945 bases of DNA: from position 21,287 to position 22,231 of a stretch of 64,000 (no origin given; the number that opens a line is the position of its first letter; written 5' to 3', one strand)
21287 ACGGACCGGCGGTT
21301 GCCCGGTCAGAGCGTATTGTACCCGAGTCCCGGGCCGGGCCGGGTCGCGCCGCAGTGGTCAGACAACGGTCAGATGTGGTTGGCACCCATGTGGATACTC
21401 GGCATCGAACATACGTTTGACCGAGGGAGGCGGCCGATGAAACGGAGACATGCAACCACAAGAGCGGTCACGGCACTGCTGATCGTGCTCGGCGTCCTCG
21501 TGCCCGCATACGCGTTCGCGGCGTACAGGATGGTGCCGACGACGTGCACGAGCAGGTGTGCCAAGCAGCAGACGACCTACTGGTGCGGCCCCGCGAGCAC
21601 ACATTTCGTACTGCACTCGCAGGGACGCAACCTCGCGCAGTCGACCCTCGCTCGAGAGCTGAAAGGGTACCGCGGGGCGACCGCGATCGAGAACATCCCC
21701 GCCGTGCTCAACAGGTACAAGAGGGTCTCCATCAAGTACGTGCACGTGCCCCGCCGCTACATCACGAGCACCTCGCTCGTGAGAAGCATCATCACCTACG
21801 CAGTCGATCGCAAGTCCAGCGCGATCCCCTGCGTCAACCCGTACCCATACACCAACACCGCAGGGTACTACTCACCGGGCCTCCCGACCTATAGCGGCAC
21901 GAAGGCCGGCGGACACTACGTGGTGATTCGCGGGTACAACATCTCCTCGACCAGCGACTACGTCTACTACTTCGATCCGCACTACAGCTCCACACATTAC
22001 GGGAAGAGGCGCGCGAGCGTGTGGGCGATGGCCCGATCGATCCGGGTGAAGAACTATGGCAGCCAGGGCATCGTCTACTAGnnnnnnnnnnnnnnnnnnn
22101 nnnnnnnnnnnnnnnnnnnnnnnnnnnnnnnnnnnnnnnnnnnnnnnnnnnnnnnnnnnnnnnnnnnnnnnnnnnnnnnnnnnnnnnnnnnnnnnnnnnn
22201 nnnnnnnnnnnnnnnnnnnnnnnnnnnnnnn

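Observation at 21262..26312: Opposite-strand envelope gene island inserted between lysA and hom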

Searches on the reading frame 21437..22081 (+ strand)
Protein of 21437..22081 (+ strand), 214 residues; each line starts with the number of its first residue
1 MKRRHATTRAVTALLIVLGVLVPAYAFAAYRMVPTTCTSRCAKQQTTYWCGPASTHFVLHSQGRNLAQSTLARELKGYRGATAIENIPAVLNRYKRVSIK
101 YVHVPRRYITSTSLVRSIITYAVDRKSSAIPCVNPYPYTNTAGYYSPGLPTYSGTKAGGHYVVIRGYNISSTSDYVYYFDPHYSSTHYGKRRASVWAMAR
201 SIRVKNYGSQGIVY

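Call 7: search_protein_families(library=pfam, proteins=[window:21437-22081:+], max_evalue=1)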
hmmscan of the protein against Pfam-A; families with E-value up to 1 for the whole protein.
window:21437-22081:+ (214 aa): 5 families
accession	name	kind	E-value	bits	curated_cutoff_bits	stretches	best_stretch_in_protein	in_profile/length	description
PF13529.12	Peptidase_C39_2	-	1.2e-10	42.6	24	1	43-182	7-143/143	Peptidase_C39 like family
PF09778.15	Guanylate_cyc_2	-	0.0002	21.2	28.1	1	154-187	157-188/212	Guanylylate cyclase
PF11814.14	DUF3335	-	0.013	15.4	25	1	43-84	5-45/206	Peptidase_C39 like family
PF03412.21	Peptidase_C39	-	0.048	13.9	22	0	42-104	5-66/133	Peptidase C39 family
PF06298.16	PsbY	-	0.18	12.2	24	1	14-34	5-25/35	Photosystem II protein Y (PsbY)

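Call 8: search_protein_families(library=ncbifam, proteins=[window:21437-22081:+], max_evalue=1)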
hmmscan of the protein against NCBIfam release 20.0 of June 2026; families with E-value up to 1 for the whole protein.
window:21437-22081:+ (214 aa): 0 families

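Call 21: search_solved_structures(query=A3, max_evalue=10)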
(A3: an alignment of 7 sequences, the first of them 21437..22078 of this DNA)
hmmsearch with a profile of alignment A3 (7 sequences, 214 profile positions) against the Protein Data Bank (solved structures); distinct sequences matched with E-value up to 10: 0.

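Call 30: find_homologous_proteins(query=window:21437-22078:+)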
Query window:21437-22078:+ (214 aa): 46 proteins with E <= 0.001 among 453 candidates.
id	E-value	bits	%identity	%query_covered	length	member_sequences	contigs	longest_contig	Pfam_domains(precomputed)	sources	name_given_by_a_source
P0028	1.6e-137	474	100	100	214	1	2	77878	PF13529.14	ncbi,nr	ncbi:MAG: C39 family peptidase [Anaerosomatales bacterium]|nr:C39 family peptidase [Anaerosomatales 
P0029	4.3e-117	407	86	100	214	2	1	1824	PF13529.14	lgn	-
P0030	1.8e-114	399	85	100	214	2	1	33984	PF13529.14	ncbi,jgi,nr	ncbi:MAG: C39 family peptidase [Coriobacteriia bacterium]|nr:C39 family peptidase [Coriobacteriia ba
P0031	9.3e-111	386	82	100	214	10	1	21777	PF13529.14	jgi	jgi:hypothetical protein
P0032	3.1e-110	385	82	100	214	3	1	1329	PF13529.14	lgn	-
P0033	1.5e-108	379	82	100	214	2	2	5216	PF13529.14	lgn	-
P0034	1.2e-106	373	83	94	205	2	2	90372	PF13529.14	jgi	jgi:hypothetical protein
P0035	1.3e-105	370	79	100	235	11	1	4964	PF13529.14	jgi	jgi:hypothetical protein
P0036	3.4e-105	368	78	100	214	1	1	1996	PF13529.14,PF03412.22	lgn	-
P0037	2.4e-104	366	84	90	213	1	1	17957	PF13529.14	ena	-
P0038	2.6e-103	362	76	100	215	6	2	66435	PF13529.14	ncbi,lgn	-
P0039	1.1e-102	360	84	91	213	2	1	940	PF13529.14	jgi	jgi:hypothetical protein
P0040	9.2e-102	357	76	100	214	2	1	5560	PF13529.14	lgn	-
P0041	1.5e-100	353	73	100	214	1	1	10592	PF13529.14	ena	-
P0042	5.8e-94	332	73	94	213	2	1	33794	PF13529.14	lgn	-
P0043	3.3e-91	323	67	100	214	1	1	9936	PF13529.14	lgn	-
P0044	4.0e-90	319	70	94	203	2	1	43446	PF13529.14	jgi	jgi:hypothetical protein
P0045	3.6e-89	316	71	86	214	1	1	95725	PF13529.14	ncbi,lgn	-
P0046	6.5e-79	282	62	99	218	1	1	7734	PF13529.14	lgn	-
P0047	2.7e-57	212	51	99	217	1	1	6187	PF13529.14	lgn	-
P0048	2.1e-56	209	50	100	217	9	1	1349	PF13529.14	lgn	-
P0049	2.7e-56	209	50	100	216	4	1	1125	PF13529.14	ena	-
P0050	2.0e-55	206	51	94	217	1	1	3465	PF13529.14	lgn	-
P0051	2.6e-55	205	49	100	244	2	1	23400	PF13529.14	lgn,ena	-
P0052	5.8e-55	204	51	97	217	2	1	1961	PF13529.14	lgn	-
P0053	1.3e-54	203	50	100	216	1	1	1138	PF13529.14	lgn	-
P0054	1.3e-54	203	51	99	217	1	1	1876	PF13529.14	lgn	-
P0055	2.2e-54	202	51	93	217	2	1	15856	PF13529.14,PF09778.16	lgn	-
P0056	5.4e-54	201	50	93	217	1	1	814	PF13529.14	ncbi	-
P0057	5.6e-54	201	51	92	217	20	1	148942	PF13529.14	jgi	-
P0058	5.8e-54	201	49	100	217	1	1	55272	PF13529.14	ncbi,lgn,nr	ncbi:MAG: hypothetical protein HGB10_04990 [Coriobacteriia bacterium]|nr:hypothetical protein [Corio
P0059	7.1e-54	201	50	95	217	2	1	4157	PF13529.14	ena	-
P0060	9.1e-54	200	49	100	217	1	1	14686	PF13529.14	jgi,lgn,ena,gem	-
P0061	1.2e-53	200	51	93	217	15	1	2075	PF13529.14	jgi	jgi:hypothetical protein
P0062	2.1e-53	199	51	94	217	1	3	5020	PF13529.14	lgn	-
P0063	2.9e-53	199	51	92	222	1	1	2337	PF13529.14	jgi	jgi:hypothetical protein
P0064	2.9e-53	199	48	100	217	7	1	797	PF13529.14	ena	-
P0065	4.2e-53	198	51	92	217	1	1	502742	PF13529.14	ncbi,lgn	-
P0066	4.5e-52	195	50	95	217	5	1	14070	PF13529.14,PF09778.16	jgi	-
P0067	4.8e-52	195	48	100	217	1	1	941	PF13529.14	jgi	jgi:hypothetical protein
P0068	1.9e-51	193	47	99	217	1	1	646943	PF13529.14,PF09778.16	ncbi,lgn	-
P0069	3.7e-51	192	52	85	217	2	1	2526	PF13529.14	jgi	jgi:hypothetical protein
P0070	4.6e-51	192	50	89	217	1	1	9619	PF13529.14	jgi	jgi:hypothetical protein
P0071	1.1e-46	177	49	83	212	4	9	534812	PF13529.14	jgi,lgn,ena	-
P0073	1.0e-32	132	50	65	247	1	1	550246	-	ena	-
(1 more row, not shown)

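Call 31: find_encoding_contigs(protein=P0068, flank=10000, max_places=2)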
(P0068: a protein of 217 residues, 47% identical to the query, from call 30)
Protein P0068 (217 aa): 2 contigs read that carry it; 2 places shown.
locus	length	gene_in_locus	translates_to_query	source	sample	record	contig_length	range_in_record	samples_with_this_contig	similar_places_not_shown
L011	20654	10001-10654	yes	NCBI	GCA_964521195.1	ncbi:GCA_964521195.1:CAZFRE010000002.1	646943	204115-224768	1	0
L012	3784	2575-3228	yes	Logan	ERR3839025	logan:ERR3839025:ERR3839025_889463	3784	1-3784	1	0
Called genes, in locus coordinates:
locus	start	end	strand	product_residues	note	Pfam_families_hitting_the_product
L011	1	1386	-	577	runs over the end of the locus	PF00664:ABC_membrane, PF00005:ABC_tran, PF02463:SMC_N (faint)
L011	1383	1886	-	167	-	PF12802:MarR_2, PF01047:MarR, PF13463:HTH_27 (weak), PF13545:HTH_Crp_2 (weak), PF13601:HTH_34 (weak), PF13412:HTH_24, PF01325:Fe_dep_repress (weak)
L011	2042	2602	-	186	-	PF03729:DUF308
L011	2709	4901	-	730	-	PF00561:Abhydrolase_1, PF00756:Esterase (faint), PF12146:Hydrolase_4, PF12697:Abhydrolase_6, PF00975:Thioesterase (faint), PF00561:Abhydrolase_1, PF12146:Hydrolase_4, PF12697:Abhydrolase_6, +6 more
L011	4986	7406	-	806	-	PF16927:HisKA_7TM, PF01590:GAF, PF13185:GAF_2, PF13492:GAF_3, PF13487:HD_5, PF01966:HD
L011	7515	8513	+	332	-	PF01757:Acyl_transf_3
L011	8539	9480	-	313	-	PF01292:Ni_hydr_CYTB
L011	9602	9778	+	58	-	-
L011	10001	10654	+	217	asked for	PF09778:Guanylate_cyc_2 (faint), PF13529:Peptidase_C39_2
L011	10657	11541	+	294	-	-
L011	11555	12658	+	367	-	-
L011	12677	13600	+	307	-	PF26549:Tricorn_N (weak)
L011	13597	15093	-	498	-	PF00266:Aminotran_5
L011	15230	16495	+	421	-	PF02274:ADI, PF19420:DDAH_eukar (faint)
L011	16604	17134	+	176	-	PF14196:ATC_hydrolase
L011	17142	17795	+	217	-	PF03372:Exo_endo_phos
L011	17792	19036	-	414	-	PF03793:PASTA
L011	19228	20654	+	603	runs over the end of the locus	PF00009:GTP_EFTU, PF01926:MMR_HSR1 (weak), PF22042:EF-G_D2, PF03144:GTP_EFTU_D2, PF00679:EFG_C, PF21018:BipA_C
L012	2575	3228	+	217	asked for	PF09778:Guanylate_cyc_2 (faint), PF13529:Peptidase_C39_2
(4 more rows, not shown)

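Call 32: find_encoding_contigs(protein=P0071, flank=10000, max_places=2)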
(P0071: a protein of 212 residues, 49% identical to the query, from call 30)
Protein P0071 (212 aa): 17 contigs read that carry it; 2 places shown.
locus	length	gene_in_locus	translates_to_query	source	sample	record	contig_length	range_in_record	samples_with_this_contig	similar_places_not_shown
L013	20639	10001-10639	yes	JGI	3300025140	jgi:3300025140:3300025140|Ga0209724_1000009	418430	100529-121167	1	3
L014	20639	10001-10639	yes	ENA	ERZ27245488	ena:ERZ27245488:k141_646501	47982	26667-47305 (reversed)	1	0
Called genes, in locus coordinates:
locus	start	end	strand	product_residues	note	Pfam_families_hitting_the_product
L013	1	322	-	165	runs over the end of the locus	PF03061:4HBT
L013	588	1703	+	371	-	PF13439:Glyco_transf_4 (weak), PF20706:GT4-conflict, PF00534:Glycos_transf_1, PF13692:Glyco_trans_1_4, PF13524:Glyco_trans_1_2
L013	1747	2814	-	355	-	PF03706:LPG_synthase_TM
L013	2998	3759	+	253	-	PF00881:Nitroreductase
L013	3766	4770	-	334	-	PF03734:YkuD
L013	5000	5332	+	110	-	PF01022:HTH_5, PF12840:HTH_20 (weak)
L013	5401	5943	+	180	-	PF13686:DrsE_2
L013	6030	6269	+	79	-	PF01206:TusA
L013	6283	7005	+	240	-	PF02665:Nitrate_red_gam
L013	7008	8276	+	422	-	PF13183:Fer4_8, PF13534:Fer4_17 (weak), PF02754:CCG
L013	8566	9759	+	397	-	PF13458:Peripla_BP_6, PF01094:ANF_receptor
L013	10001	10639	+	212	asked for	PF13529:Peptidase_C39_2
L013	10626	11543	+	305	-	-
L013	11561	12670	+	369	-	-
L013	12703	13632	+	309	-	PF26550:Tricorn_2nd (faint), PF07676:PD40 (faint), PF26549:Tricorn_N (weak)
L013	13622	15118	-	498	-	PF00266:Aminotran_5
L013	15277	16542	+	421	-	PF02274:ADI, PF19420:DDAH_eukar (faint)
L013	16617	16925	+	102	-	-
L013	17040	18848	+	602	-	PF00009:GTP_EFTU, PF01926:MMR_HSR1 (weak), PF22042:EF-G_D2 (weak), PF03144:GTP_EFTU_D2, PF00679:EFG_C, PF21018:BipA_C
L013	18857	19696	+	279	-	PF00892:EamA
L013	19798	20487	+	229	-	PF09360:zf-CDGSH, PF06902:Fer4_19, PF09360:zf-CDGSH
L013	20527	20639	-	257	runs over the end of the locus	PF00376:MerR, PF13411:MerR_1, PF09278:MerR-DNA-bind (faint), PF07739:TipAS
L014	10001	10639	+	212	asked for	PF13529:Peptidase_C39_2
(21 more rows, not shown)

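Call 33: find_encoding_contigs(protein=P0073, flank=10000, max_places=2)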
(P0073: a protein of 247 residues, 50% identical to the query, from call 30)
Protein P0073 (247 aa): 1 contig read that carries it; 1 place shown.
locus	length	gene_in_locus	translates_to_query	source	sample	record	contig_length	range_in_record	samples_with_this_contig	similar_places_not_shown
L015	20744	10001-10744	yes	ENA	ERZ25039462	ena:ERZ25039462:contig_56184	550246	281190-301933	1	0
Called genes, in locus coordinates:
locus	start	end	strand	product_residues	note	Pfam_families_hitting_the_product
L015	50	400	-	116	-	PF00005:ABC_tran (weak)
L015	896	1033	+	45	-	-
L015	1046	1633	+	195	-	-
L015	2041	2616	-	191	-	PF00005:ABC_tran, PF02463:SMC_N (weak)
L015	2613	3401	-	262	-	PF00664:ABC_membrane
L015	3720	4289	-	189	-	PF01978:TrmB (weak), PF12802:MarR_2, PF01047:MarR, PF13545:HTH_Crp_2, PF01325:Fe_dep_repress (weak), PF13412:HTH_24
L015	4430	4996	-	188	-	PF03729:DUF308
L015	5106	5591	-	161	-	-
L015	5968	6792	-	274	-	PF20408:Abhydrolase_11 (faint), PF12146:Hydrolase_4, PF00561:Abhydrolase_1, PF00975:Thioesterase (weak), PF12697:Abhydrolase_6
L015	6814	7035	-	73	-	PF00561:Abhydrolase_1, PF12146:Hydrolase_4 (weak)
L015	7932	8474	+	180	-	-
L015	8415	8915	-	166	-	PF01292:Ni_hydr_CYTB (weak)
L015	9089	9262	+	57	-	-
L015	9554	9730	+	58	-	-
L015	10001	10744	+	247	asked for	-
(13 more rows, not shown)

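Call 48: find_encoding_contigs(protein=P0046, flank=8000, max_places=1)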
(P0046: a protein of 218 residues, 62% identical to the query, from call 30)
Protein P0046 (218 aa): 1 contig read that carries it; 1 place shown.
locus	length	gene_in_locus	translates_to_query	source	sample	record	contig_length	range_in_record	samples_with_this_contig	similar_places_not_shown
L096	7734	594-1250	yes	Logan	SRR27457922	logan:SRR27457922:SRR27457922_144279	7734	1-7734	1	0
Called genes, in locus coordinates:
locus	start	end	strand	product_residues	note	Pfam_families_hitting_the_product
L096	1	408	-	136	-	?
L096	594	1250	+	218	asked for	PF13529:Peptidase_C39_2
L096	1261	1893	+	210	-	-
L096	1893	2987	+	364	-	-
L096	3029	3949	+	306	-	-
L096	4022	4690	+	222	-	PF11139:SfLAP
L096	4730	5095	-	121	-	-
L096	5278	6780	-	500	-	PF02743:dCache_1, PF00990:GGDEF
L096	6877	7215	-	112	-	PF01503:PRA-PH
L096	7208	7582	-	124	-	PF01502:PRA-CH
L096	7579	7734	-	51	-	?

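Call 49: find_encoding_contigs(protein=P0065, flank=8000, max_places=1)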
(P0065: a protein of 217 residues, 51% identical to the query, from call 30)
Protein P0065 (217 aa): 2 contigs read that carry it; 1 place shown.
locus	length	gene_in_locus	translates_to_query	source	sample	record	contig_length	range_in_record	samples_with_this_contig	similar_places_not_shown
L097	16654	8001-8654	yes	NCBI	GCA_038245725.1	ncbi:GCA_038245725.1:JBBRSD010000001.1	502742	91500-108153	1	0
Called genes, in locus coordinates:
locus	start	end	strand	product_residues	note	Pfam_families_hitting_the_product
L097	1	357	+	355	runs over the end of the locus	PF01168:Ala_racemase_N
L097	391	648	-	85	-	-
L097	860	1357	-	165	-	PF03061:4HBT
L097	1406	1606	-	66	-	-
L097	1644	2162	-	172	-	PF03551:PadR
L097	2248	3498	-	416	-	PF00083:Sugar_tr, PF07690:MFS_1, PF12832:MFS_1_like, PF07690:MFS_1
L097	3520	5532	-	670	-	PF00664:ABC_membrane, PF00005:ABC_tran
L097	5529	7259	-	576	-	PF00664:ABC_membrane, PF00005:ABC_tran, PF02463:SMC_N (faint)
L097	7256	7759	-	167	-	PF01978:TrmB (weak), PF01047:MarR, PF12802:MarR_2, PF13463:HTH_27, PF25213:HVO_A0261_N (weak), PF01325:Fe_dep_repress (weak), PF13412:HTH_24, PF13545:HTH_Crp_2 (weak)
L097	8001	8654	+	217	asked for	PF13529:Peptidase_C39_2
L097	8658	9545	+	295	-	-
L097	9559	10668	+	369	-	-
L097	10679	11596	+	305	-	PF26549:Tricorn_N (faint), PF07676:PD40 (faint)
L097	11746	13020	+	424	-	PF02274:ADI, PF19420:DDAH_eukar (faint)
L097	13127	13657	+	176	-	PF14196:ATC_hydrolase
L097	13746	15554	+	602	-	PF00009:GTP_EFTU, PF22042:EF-G_D2, PF03144:GTP_EFTU_D2, PF00679:EFG_C, PF21018:BipA_C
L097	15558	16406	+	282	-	PF00892:EamA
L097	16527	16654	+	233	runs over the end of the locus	PF09360:zf-CDGSH, PF06902:Fer4_19 (weak), PF09360:zf-CDGSH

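Call 50: find_encoding_contigs(protein=P0057, flank=8000, max_places=1)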
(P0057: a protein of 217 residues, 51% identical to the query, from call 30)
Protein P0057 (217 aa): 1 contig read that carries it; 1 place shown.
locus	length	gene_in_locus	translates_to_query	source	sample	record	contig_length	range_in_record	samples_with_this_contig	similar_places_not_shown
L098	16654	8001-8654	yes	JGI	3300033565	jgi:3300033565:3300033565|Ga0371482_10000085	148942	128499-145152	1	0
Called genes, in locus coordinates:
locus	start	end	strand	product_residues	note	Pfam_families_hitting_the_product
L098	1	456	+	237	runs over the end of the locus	PF00174:Oxidored_molyb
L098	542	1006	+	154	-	-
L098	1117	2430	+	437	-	PF00890:FAD_binding_2 (weak), PF07992:Pyr_redox_2, PF12831:FAD_oxidored (weak), PF13738:Pyr_redox_3 (weak), PF00070:Pyr_redox, PF02852:Pyr_redox_dim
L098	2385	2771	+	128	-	-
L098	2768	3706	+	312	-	PF19459:DUF5996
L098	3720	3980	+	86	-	PF02148:zf-UBP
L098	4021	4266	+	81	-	PF09360:zf-CDGSH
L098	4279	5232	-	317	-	PF08240:ADH_N, PF16912:Glu_dehyd_C (weak), PF01488:Shikimate_DH (weak), PF00107:ADH_zinc_N, PF13602:ADH_zinc_N_2 (faint)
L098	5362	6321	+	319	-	PF01757:Acyl_transf_3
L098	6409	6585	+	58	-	-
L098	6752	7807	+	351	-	PF04389:Peptidase_M28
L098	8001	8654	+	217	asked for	PF13529:Peptidase_C39_2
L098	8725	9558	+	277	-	-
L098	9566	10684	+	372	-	-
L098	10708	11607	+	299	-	PF26549:Tricorn_N (weak)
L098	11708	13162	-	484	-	PF00266:Aminotran_5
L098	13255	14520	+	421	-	PF02274:ADI, PF19420:DDAH_eukar (weak)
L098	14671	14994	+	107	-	PF12840:HTH_20, PF01022:HTH_5, PF12802:MarR_2 (weak)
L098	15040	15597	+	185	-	PF02635:DsrE (faint), PF13686:DrsE_2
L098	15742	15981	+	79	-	PF01206:TusA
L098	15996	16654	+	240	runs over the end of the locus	PF02665:Nitrate_red_gam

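Call 62: search_protein_families(library=phrogs, proteins=[window:21437-22078:+], max_evalue=0.1)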
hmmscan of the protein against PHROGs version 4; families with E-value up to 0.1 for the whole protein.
window:21437-22078:+ (214 aa): 3 families
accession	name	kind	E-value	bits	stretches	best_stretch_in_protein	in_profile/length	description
phrog_6007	-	lysis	4.8e-10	39.8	1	43-188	222-366/483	endolysin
phrog_1519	-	lysis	1.5e-09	38.5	1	42-181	13-155/502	endolysin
phrog_16428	-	lysis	2e-07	31.1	1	41-91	12-63/520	endolysin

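Call 75: list_cluster_members(proteins=[P0065, P0068, P0045, P0038, P0056, P0028])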
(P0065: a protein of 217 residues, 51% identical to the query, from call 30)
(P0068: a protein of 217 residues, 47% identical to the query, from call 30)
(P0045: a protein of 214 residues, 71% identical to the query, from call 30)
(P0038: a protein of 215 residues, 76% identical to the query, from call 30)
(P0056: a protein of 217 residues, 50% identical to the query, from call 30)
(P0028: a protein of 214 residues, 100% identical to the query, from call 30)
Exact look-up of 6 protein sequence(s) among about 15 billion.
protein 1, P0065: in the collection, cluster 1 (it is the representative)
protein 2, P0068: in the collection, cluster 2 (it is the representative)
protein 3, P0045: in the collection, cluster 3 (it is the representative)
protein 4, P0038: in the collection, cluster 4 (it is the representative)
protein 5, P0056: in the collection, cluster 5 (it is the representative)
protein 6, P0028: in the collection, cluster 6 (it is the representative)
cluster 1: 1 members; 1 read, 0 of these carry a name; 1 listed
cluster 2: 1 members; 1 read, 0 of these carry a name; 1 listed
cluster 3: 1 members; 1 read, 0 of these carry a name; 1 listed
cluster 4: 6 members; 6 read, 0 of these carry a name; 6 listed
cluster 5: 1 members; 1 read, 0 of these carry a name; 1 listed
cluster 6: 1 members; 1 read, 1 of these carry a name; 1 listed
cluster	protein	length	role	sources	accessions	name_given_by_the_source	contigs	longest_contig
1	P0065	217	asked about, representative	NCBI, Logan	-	-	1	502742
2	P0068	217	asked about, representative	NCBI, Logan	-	-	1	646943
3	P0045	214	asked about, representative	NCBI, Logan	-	-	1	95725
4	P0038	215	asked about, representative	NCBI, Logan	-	-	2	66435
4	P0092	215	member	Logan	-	-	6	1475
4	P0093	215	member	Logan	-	-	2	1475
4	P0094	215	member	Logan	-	-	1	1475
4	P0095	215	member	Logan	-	-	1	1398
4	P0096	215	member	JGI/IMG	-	-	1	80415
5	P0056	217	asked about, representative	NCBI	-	-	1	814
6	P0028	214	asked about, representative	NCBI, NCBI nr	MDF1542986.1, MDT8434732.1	MAG: C39 family peptidase [Anaerosomatales bacterium] | C39 family peptidase [Anaerosomatales bacterium]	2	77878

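Call 76: find_encoding_contigs(protein=P0045, flank=8000, max_places=1)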
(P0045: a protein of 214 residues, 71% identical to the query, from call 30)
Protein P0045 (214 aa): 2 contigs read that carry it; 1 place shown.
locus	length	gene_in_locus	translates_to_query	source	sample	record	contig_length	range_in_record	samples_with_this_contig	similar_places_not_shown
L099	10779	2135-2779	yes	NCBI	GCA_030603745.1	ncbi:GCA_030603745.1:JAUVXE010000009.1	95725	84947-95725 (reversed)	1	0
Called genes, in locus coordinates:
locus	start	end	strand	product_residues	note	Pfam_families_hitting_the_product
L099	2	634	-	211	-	?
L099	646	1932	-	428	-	PF03447:NAD_binding_3, PF00742:Homoserine_dh, PF01842:ACT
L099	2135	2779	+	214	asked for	PF13529:Peptidase_C39_2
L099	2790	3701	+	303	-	-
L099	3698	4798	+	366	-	-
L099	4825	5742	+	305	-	-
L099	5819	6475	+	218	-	PF11139:SfLAP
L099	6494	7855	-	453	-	PF00278:Orn_DAP_Arg_deC, PF02784:Orn_Arg_deC_N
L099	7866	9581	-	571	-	PF03485:Arg_tRNA_synt_N, PF00750:tRNA-synt_1d, PF05746:DALR_1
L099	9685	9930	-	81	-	PF04226:Transgly_assoc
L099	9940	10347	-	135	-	PF02325:CCB3_YggT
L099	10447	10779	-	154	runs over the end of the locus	PF02590:SPOUT_MTase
